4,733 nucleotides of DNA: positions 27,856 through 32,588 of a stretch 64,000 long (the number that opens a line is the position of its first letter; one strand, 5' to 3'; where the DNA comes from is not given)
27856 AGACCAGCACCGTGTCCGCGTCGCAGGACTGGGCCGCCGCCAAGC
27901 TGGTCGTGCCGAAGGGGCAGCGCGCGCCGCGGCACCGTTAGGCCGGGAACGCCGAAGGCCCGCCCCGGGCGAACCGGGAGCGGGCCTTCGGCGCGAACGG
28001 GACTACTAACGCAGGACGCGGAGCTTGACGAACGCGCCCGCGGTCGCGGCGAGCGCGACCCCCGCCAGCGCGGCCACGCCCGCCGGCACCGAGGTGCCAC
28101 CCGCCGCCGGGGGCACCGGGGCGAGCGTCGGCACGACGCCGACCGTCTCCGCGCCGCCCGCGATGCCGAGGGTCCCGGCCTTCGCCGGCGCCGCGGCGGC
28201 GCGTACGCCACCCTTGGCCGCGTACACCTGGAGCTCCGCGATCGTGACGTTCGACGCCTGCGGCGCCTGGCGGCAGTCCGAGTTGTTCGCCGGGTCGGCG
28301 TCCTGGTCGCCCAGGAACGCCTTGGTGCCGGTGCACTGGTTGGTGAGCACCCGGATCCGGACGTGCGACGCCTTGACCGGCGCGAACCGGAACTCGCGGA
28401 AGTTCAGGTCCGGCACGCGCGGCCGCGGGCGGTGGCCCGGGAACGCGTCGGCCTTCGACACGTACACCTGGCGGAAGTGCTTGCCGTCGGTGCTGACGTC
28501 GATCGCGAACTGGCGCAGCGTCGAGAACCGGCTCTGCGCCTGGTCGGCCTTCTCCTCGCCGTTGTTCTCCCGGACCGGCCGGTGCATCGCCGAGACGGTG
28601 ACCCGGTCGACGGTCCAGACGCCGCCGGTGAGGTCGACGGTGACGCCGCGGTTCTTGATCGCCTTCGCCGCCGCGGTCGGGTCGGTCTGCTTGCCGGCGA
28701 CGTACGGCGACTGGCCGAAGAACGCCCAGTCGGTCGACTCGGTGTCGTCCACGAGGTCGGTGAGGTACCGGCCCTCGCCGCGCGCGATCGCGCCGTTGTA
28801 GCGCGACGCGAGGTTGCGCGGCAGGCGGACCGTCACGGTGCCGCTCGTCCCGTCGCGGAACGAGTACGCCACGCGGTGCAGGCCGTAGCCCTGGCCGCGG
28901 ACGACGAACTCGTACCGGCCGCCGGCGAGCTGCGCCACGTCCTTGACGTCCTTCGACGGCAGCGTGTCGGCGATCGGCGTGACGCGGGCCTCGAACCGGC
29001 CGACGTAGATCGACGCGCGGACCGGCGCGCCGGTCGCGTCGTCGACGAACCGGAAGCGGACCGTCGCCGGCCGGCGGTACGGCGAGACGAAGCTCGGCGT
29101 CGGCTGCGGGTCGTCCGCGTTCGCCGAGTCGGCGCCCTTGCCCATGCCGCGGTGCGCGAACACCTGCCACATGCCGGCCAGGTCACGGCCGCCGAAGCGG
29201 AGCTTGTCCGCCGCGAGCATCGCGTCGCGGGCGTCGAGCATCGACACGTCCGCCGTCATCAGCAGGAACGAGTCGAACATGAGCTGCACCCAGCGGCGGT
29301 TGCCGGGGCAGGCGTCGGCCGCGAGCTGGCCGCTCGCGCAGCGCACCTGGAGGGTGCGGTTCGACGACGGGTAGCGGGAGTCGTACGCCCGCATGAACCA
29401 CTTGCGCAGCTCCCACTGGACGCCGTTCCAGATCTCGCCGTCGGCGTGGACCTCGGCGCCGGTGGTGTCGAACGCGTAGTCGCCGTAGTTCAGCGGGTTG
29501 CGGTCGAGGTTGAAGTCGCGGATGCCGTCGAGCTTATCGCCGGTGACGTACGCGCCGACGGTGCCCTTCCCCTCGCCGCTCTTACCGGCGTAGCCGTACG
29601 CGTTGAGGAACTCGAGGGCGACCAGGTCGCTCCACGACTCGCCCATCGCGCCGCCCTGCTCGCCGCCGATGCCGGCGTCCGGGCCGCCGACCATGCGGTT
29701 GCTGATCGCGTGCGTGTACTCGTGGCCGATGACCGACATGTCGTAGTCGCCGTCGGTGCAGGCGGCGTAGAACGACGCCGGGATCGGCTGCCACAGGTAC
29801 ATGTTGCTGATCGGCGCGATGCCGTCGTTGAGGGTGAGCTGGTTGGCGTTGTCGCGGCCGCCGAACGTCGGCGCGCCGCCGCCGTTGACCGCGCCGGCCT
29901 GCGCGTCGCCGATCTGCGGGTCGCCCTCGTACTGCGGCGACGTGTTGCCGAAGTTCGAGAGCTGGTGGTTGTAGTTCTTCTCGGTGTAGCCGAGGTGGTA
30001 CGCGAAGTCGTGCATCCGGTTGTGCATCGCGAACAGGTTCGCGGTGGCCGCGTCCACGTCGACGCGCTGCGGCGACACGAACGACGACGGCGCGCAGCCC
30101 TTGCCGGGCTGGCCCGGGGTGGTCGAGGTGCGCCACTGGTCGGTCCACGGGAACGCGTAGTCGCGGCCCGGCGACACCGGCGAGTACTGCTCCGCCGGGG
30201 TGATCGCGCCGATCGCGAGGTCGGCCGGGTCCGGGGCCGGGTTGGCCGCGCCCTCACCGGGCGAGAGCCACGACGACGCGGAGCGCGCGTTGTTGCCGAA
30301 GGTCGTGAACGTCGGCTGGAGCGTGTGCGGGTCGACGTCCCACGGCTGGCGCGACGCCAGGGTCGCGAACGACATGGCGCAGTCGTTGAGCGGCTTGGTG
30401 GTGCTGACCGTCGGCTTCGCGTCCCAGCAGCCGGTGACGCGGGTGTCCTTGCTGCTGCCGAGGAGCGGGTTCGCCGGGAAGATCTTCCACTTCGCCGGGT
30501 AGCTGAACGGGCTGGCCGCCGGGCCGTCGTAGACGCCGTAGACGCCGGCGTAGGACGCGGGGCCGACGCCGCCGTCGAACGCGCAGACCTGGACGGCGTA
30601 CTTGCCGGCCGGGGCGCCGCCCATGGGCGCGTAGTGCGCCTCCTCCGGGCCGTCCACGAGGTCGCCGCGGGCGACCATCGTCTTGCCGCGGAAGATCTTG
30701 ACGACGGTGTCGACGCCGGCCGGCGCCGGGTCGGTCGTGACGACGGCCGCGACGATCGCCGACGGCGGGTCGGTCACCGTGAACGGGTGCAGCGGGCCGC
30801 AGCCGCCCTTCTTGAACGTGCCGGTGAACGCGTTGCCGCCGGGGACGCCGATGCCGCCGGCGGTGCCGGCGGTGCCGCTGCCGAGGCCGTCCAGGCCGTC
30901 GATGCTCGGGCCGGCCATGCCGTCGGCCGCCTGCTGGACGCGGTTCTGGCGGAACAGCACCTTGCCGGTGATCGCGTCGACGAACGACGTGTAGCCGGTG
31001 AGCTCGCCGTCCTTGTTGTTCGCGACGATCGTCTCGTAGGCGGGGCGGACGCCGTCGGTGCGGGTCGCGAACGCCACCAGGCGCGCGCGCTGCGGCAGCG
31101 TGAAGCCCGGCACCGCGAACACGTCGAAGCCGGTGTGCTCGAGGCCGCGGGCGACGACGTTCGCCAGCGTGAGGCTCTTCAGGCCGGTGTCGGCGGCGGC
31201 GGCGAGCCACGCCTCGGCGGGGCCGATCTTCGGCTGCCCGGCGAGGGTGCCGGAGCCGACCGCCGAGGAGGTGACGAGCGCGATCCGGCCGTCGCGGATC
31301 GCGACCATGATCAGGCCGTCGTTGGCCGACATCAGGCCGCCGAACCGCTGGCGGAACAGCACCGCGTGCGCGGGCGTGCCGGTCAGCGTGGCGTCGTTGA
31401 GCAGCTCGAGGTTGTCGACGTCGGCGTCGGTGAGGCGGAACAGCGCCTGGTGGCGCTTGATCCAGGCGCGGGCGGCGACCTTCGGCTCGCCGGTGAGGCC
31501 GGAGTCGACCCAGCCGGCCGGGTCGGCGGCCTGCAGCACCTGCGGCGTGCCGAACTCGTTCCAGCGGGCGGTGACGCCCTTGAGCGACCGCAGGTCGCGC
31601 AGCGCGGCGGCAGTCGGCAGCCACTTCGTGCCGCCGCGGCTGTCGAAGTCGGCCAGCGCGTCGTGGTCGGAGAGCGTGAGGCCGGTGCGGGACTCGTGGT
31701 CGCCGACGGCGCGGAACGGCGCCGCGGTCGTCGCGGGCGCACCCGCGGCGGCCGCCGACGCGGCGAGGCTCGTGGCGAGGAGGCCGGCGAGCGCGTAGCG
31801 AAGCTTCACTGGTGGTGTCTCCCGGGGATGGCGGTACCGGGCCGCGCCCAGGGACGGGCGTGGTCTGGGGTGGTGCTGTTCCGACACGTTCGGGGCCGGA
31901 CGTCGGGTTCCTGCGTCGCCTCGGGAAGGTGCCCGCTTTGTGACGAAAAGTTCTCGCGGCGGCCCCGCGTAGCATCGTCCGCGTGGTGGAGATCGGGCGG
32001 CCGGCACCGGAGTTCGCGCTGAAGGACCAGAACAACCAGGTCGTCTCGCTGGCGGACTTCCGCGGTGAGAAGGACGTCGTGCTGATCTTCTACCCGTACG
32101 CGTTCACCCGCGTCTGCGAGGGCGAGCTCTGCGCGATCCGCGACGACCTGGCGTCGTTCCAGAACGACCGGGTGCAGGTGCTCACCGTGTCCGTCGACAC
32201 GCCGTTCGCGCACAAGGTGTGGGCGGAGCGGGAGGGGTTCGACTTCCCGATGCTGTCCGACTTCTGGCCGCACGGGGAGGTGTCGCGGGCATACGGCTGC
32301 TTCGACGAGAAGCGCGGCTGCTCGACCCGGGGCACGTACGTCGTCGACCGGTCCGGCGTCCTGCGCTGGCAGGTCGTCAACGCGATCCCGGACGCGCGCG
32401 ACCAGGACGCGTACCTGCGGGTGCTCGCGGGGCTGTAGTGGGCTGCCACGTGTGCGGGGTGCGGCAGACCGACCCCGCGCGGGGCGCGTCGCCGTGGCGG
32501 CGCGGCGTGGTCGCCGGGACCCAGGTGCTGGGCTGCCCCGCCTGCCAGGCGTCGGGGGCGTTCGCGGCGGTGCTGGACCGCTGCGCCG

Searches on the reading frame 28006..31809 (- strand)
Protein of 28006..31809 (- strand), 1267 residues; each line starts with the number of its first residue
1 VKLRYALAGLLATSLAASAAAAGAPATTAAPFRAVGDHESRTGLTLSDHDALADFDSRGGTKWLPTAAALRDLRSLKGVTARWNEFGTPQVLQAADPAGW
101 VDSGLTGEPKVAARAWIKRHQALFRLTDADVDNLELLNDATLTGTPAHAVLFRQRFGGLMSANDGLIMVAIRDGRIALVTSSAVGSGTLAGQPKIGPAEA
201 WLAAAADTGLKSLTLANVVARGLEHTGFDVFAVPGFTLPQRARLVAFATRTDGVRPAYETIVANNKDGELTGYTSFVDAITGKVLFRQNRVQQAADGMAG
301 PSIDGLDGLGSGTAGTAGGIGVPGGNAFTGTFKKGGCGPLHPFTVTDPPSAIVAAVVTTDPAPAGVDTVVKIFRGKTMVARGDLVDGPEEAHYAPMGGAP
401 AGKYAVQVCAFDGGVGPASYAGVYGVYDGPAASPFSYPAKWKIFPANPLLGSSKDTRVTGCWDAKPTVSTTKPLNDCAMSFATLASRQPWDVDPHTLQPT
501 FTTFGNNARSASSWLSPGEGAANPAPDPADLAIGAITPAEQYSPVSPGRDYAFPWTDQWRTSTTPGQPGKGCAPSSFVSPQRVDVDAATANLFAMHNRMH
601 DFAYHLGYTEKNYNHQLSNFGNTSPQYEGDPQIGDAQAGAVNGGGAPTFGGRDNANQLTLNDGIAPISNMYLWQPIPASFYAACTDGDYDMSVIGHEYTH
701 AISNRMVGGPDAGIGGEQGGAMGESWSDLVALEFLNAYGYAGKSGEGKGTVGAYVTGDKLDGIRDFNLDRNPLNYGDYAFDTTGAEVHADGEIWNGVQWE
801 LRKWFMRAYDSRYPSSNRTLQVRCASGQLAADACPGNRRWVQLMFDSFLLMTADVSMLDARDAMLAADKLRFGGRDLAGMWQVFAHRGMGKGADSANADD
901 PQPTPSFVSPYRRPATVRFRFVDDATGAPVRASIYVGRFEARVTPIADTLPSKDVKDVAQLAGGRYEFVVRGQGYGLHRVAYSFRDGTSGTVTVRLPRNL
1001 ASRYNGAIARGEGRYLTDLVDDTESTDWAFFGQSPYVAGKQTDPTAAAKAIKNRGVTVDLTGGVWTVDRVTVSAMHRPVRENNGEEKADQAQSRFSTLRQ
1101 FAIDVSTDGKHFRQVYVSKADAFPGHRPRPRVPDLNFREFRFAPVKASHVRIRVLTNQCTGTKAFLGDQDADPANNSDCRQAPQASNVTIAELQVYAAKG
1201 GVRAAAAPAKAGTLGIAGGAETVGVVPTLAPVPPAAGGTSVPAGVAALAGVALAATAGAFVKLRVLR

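Call 25: search_protein_families(library=pfam, proteins=[window:28006-31809:-], max_evalue=0.001)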
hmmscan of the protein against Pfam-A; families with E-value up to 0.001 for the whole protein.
window:28006-31809:- (1267 aa): 1 family
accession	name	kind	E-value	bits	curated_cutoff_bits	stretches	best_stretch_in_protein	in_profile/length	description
PF02128.21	Peptidase_M36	-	1.9e-61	208.8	23.3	1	481-893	24-368/368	Fungalysin metallopeptidase (M36)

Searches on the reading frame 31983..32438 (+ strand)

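Call 68: search_protein_families(library=pfam, proteins=[window:31983-32438:+], max_evalue=0.01)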
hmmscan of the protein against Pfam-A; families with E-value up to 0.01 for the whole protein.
window:31983-32438:+ (151 aa): 3 families
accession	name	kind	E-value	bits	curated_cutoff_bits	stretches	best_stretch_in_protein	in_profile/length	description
PF00578.27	AhpC-TSA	-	3.4e-38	130.8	26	1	4-129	1-123/124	AhpC/TSA family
PF08534.16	Redoxin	-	4.2e-20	72.5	26.6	1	5-136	3-137/148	Redoxin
PF02630.20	SCO1-SenC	-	0.00044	20.7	22.8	1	9-72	2-66/134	SCO1/SenC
